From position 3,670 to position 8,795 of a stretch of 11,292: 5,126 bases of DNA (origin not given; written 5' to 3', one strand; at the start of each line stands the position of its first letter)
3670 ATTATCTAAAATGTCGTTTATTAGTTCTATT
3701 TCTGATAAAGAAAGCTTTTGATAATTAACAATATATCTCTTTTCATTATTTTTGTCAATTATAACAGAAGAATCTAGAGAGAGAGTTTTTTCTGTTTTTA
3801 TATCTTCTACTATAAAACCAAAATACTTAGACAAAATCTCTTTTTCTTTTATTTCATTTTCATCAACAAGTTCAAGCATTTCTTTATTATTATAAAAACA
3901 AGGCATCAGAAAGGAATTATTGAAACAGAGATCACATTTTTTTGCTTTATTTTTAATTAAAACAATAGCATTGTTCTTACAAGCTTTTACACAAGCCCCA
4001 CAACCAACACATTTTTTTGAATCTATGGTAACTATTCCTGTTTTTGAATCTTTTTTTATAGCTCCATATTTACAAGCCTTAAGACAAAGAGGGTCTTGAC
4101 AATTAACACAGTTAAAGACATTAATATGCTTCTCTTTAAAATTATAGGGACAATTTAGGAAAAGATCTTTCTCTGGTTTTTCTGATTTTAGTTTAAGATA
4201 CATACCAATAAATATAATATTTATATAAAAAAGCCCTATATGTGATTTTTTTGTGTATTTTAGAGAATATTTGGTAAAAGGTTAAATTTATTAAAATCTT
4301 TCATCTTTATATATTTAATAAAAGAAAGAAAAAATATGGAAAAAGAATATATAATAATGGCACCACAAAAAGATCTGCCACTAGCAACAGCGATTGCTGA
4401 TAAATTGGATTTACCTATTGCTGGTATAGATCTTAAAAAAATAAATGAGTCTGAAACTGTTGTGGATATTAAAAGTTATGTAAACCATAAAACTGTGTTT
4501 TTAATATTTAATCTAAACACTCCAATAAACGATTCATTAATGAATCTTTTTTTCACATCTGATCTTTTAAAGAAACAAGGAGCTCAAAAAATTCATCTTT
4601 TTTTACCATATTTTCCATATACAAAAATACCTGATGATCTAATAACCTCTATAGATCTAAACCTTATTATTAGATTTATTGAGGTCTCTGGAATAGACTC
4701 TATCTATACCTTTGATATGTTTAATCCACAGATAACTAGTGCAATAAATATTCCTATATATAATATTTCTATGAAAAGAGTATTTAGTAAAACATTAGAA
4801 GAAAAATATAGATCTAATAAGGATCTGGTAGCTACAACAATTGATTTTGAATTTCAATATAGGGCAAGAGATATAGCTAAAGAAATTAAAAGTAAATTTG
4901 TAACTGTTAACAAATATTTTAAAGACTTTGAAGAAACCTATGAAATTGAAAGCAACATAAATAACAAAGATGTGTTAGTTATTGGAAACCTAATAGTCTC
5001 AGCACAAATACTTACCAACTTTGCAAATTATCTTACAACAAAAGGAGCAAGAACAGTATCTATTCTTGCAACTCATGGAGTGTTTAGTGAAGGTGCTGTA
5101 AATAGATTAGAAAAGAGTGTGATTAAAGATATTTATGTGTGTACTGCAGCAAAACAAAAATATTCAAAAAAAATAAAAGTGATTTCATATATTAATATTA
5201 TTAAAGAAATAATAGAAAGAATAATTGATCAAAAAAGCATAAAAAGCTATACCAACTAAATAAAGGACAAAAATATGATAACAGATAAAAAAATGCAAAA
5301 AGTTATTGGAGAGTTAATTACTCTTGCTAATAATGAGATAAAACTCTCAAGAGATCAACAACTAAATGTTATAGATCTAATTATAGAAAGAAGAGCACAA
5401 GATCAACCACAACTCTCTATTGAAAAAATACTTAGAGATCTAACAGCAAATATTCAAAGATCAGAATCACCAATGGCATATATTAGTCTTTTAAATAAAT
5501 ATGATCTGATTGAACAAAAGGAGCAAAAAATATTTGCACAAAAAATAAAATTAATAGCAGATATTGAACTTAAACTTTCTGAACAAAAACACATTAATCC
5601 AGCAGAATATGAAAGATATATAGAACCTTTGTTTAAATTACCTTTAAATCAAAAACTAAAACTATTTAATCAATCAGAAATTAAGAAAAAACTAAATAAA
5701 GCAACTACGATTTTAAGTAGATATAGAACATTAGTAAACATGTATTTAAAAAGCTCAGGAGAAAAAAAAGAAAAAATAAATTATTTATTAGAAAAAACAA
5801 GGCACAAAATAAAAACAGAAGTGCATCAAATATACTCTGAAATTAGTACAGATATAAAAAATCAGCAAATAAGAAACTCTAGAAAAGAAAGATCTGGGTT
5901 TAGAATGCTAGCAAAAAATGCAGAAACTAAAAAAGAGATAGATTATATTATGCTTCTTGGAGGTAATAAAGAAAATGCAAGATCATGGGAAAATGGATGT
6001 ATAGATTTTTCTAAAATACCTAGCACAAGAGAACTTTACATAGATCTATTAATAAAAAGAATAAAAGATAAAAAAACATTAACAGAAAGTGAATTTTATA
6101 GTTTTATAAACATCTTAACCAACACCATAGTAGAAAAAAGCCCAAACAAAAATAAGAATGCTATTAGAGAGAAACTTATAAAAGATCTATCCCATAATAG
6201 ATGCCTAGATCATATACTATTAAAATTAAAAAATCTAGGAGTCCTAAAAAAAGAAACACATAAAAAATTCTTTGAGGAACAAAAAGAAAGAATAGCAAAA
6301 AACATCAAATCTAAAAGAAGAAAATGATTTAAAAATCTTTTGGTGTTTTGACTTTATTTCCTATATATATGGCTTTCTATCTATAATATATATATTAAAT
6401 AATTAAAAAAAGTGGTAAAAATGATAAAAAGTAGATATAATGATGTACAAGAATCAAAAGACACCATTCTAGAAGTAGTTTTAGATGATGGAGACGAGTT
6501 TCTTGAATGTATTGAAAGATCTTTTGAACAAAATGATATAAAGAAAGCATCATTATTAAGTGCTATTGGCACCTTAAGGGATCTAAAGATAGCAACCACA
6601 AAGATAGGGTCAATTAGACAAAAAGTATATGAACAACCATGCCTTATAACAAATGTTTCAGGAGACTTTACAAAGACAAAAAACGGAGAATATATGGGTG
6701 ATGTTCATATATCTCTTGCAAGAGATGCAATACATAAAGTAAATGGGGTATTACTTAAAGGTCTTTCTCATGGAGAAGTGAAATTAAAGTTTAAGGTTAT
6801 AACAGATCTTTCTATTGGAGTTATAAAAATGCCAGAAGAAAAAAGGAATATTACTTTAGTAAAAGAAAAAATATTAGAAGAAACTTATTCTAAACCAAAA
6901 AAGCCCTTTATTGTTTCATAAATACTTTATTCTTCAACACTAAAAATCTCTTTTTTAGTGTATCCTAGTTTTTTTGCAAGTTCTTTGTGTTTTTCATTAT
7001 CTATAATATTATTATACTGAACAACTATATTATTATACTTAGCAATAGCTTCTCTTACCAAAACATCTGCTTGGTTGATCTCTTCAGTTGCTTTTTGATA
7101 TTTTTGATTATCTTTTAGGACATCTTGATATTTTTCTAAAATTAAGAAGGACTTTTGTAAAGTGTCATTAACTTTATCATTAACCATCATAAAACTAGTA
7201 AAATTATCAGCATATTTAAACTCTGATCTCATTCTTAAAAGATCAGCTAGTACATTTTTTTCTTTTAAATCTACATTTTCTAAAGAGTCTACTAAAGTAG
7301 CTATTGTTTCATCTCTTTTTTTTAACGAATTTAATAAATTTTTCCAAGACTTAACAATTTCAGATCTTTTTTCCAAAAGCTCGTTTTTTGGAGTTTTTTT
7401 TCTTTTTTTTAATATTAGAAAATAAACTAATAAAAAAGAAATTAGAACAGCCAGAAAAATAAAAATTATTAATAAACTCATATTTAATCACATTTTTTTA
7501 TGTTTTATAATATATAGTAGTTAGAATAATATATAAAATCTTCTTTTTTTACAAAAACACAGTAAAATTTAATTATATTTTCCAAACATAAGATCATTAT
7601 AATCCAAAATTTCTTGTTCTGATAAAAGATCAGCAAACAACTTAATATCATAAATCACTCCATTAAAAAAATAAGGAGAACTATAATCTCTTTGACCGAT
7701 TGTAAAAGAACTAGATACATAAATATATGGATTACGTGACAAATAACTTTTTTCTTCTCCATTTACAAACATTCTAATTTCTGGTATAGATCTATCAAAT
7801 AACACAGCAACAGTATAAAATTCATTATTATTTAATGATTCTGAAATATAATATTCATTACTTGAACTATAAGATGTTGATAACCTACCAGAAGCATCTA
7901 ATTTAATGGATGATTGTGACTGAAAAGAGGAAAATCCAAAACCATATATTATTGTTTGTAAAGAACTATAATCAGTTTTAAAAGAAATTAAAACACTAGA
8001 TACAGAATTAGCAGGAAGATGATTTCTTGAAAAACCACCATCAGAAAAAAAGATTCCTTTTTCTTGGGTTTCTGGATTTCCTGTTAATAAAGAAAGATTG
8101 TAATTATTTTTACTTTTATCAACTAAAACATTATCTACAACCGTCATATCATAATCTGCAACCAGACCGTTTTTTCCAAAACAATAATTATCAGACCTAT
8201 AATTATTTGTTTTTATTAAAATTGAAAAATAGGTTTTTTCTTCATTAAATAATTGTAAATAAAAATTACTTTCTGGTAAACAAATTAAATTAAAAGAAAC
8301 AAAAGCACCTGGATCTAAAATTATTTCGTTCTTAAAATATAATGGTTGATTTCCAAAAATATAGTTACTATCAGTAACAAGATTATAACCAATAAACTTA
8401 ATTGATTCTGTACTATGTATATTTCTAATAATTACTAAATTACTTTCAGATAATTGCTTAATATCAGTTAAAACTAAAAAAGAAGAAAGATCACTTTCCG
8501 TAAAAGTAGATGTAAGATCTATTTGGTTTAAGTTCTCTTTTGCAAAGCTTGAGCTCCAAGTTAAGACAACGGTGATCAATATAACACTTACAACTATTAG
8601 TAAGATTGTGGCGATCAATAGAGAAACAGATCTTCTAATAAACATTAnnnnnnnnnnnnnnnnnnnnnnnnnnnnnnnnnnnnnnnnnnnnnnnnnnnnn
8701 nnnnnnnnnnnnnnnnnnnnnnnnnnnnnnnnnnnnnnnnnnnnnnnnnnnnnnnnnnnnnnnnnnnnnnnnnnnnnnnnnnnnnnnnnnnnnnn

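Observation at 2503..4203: Pilus/secretion ATPase fused to an N-terminal ferredoxin-type multi-cluster Fe-S domain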

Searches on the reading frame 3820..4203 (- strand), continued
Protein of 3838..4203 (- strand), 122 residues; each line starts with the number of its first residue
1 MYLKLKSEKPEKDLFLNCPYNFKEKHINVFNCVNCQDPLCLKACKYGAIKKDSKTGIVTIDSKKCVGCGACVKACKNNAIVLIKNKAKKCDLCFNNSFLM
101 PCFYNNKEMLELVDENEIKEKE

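Call 85: fold_search(model_id=the predicted structure, library=pdb)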
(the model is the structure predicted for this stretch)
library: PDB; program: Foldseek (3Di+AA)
matches with E <= 10: 220; with E <= 0.001: 19
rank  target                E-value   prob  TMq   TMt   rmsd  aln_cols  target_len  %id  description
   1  6x6u_B                4.8e-06  1.00  0.54  0.42   3.1        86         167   36  WOR5 from Pyrococcus furiosus, taurine-bound (released 2021-12-15)
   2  2ivf_B                6.7e-06  1.00  0.48  0.18   0.9        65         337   42  Ethylbenzene dehydrogenase from Aromatoleum aromaticum (released 2006-09-14)
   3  6x1o_B                1.1e-05  1.00  0.54  0.42   3.1        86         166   35  WOR5 from Pyrococcus furiosus, as crystallized (released 2021-11-24)
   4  9mqx_G                1.6e-05  1.00  0.53  0.46   5.3       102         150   31  Electron-bifurcating Tungstopyranopterin-containing aldehyde oxidoreductase with NADH (released 2025-07-16)
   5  1kqf_B                3.5e-05  1.00  0.56  0.27   2.9        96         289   34  FORMATE DEHYDROGENASE N FROM E. COLI (released 2002-03-15)
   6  9mqx_E                3.5e-05  1.00  0.53  0.45   5.3       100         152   34  Electron-bifurcating Tungstopyranopterin-containing aldehyde oxidoreductase with NADH (released 2025-07-16)
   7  2vpw_B                3.7e-05  1.00  0.48  0.32   1.5        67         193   37  Polysulfide reductase with bound menaquinone (released 2008-06-10)
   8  7qv7_A                5.1e-05  1.00  0.59  0.45   4.6       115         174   29  Cryo-EM structure of Hydrogen-dependent CO2 reductase. (released 2022-07-06)
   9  4ydd_B                5.8e-05  1.00  0.47  0.19   1.9        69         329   42  Crystal structure of the perchlorate reductase PcrAB from Azospira suillum PS (released 2016-03-09)
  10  5ch7_D                1.6e-04  1.00  0.49  0.20   2.0        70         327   40  Crystal structure of the perchlorate reductase PcrAB - Phe164 gate switch intermediate - from Azospira suillum PS (released 2016-03-09)
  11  4ydd_D                1.8e-04  1.00  0.46  0.19   1.9        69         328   42  Crystal structure of the perchlorate reductase PcrAB from Azospira suillum PS (released 2016-03-09)
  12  7qv7_B                1.9e-04  1.00  0.55  0.40   4.0       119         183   27  Cryo-EM structure of Hydrogen-dependent CO2 reductase. (released 2022-07-06)
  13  7b04_D                2.5e-04  1.00  0.47  0.15   1.0        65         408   37  Structure of Nitrite oxidoreductase (Nxr) from the anammox bacterium Kuenenia stuttgartiensis. (released 2021-07-14)
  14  3egw_B                3.7e-04  1.00  0.46  0.12   1.4        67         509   36  The crystal structure of the NarGHI mutant NarH - C16A (released 2010-03-02)
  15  1q16_B                3.9e-04  1.00  0.46  0.12   1.4        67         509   36  Crystal structure of Nitrate Reductase A, NarGHI, from Escherichia coli (released 2003-10-07)
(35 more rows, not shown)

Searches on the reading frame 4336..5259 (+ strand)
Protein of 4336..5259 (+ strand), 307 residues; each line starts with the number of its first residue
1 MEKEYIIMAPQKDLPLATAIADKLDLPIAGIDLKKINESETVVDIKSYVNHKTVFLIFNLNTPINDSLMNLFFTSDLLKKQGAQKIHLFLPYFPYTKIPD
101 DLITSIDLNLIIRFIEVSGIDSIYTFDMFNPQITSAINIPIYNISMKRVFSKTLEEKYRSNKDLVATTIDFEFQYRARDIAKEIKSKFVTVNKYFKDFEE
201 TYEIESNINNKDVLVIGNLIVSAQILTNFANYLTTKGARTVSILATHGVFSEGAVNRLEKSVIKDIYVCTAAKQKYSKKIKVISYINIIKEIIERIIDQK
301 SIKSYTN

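Call 5: search_protein_families(library=pfam, proteins=[window:4336-5259:+], max_evalue=0.01)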
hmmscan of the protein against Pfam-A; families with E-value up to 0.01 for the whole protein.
window:4336-5259:+ (307 aa): 2 families
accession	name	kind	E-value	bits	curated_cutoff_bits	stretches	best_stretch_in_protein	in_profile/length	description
PF13793.12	Pribosyltran_N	-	2.2e-21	76.3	25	1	7-119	3-117/117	N-terminal domain of ribose phosphate pyrophosphokinase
PF14572.12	Pribosyl_synth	-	4.6e-12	46.7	27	1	207-302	80-179/184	Phosphoribosyl synthetase-associated domain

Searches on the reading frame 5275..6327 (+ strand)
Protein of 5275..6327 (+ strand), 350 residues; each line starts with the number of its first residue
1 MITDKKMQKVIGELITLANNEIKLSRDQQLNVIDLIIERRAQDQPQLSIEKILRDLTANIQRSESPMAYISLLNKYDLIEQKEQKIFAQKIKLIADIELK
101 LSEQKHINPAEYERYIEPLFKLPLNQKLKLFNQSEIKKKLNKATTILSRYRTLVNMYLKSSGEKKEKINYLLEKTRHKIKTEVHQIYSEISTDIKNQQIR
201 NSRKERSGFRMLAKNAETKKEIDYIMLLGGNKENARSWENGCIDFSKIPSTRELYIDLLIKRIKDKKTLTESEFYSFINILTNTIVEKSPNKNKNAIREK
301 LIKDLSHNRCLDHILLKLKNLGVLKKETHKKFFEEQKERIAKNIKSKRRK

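Call 5: search_protein_families(library=pfam, proteins=[window:5275-6327:+], max_evalue=0.01)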
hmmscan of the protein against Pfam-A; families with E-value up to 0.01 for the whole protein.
window:5275-6327:+ (350 aa): 0 families

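Call 76: search_protein_families(library=pfam, proteins=[window:5275-6327:+], max_evalue=1)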
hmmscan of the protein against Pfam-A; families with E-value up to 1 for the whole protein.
window:5275-6327:+ (350 aa): 1 family
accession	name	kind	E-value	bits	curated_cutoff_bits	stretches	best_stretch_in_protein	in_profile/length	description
PF02885.22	Glycos_trans_3N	-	0.27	11.5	26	0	259-283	3-27/63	Glycosyl transferase family, helical bundle domain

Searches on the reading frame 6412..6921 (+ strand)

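Call 5: search_protein_families(library=pfam, proteins=[window:6412-6921:+], max_evalue=0.01)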
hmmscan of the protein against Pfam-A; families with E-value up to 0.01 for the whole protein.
window:6412-6921:+ (169 aa): 1 family
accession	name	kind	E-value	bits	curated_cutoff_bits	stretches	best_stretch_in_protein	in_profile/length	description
PF03479.20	PCC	-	1.2e-12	48.6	25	1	22-119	5-103/117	Plants and Prokaryotes Conserved (PCC) domain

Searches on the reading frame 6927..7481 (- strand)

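Call 5: search_protein_families(library=pfam, proteins=[window:6927-7481:-], max_evalue=0.01)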
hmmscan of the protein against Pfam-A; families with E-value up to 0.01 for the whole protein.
window:6927-7481:- (184 aa): 3 families
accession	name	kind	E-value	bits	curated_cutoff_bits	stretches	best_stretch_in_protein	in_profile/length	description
PF04011.17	LemA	-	3.4e-17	63.1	26.2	1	45-184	1-139/149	LemA family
PF00430.23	ATP-synt_B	-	0.0054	17.3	28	0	8-44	1-36/132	ATP synthase B/B' CF(0)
PF05405.19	Mt_ATP-synt_B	-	0.0065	16.6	21.7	1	12-79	19-85/163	Mitochondrial ATP synthase B chain precursor (ATP-synt_B)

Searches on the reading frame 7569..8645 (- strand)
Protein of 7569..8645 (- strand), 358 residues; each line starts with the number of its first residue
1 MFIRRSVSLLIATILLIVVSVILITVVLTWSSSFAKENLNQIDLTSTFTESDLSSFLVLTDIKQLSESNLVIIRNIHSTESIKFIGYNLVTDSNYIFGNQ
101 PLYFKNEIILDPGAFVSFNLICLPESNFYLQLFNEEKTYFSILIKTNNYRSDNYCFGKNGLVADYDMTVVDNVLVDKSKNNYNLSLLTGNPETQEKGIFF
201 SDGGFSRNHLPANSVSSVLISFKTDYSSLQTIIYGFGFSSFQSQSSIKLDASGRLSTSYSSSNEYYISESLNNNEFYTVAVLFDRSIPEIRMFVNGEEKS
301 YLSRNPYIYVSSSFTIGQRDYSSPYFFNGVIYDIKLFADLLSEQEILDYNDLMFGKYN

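Call 5: search_protein_families(library=pfam, proteins=[window:7569-8645:-], max_evalue=0.01)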
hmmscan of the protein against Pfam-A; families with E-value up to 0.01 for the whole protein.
window:7569-8645:- (358 aa): 1 family
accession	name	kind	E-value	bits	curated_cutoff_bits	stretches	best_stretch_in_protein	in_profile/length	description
PF13385.13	Laminin_G_3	-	4.3e-11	43.6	27.6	1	244-346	45-150/151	Concanavalin A-like lectin/glucanases superfamily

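Call 6: search_protein_families(library=ncbifam, proteins=[window:7569-8645:-], max_evalue=0.01)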
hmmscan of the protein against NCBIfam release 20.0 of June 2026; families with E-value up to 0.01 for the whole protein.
window:7569-8645:- (358 aa): 0 families

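Call 76: search_protein_families(library=pfam, proteins=[window:7569-8645:-], max_evalue=1)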
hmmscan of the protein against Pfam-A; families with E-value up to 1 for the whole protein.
window:7569-8645:- (358 aa): 2 families
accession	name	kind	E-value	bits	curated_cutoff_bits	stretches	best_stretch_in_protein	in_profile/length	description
PF13385.13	Laminin_G_3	-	4.3e-11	43.6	27.6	1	244-346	45-150/151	Concanavalin A-like lectin/glucanases superfamily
PF07790.16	Pilin_N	-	0.06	14.7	25.2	1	6-52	2-50/78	Archaeal Type IV pilin, N-terminal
